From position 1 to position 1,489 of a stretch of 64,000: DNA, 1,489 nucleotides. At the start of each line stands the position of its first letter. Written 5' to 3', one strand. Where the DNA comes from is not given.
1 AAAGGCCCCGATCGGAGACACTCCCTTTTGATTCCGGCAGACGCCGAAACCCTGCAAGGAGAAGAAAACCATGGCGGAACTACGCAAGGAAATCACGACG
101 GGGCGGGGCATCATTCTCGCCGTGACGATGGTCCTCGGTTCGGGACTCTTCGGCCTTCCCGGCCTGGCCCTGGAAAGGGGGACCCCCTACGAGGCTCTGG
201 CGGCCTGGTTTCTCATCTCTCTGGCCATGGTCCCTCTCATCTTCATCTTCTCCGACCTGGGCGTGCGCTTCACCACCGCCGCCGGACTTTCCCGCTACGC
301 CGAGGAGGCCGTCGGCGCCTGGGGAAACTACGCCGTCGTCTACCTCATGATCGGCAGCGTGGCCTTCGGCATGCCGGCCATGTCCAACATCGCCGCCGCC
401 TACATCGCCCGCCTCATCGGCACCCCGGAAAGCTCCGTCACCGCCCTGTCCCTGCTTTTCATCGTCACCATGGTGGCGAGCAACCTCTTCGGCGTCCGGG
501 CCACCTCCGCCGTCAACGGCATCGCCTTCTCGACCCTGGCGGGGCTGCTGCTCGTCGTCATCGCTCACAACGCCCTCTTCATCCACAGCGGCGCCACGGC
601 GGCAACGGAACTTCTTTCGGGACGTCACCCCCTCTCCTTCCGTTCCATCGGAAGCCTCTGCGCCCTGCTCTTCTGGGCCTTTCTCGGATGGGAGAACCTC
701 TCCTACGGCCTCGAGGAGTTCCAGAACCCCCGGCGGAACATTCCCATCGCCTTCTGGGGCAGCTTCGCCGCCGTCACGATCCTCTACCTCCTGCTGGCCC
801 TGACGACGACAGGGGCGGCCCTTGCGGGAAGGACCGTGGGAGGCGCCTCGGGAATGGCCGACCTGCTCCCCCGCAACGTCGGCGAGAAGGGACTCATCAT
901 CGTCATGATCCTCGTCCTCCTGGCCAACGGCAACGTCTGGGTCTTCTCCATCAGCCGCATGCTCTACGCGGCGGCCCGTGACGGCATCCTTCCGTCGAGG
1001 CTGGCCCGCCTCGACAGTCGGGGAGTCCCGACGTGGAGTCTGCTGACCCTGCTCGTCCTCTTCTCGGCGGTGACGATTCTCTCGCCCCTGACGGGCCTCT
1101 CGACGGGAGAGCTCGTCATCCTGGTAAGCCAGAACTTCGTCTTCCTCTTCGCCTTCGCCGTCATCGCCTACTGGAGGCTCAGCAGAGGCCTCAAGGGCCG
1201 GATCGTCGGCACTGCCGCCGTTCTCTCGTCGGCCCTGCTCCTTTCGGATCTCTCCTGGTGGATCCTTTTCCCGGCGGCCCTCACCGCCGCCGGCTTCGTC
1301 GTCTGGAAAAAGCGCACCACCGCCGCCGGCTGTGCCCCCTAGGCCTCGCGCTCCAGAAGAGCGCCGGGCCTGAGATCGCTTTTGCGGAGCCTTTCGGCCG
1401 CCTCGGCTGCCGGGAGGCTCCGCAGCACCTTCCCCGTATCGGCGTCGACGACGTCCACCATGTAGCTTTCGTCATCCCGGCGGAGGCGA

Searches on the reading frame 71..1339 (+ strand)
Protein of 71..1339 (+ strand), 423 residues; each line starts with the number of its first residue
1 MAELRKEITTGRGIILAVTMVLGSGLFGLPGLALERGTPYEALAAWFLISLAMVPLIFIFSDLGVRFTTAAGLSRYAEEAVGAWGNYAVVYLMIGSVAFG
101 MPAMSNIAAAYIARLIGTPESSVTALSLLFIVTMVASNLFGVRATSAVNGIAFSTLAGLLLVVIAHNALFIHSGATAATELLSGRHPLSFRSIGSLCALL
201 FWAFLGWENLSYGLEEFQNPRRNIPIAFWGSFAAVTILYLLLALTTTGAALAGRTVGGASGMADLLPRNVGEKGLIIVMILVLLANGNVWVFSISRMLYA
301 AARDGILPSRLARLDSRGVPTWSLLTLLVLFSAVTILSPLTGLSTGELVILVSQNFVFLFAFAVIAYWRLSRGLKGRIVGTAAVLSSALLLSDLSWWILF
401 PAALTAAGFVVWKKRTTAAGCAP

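Call 81: search_protein_families(library=pfam, proteins=[window:71-1339:+], max_evalue=0.0001)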
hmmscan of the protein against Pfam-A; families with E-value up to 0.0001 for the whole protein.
window:71-1339:+ (423 aa): 2 families
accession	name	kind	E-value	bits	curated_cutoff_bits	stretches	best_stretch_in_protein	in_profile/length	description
PF13520.12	AA_permease_2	-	3.9e-29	102.3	27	1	15-377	8-382/427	Amino acid permease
PF00324.27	AA_permease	-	1.3e-20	74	24.6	1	16-367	5-376/470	Amino acid permease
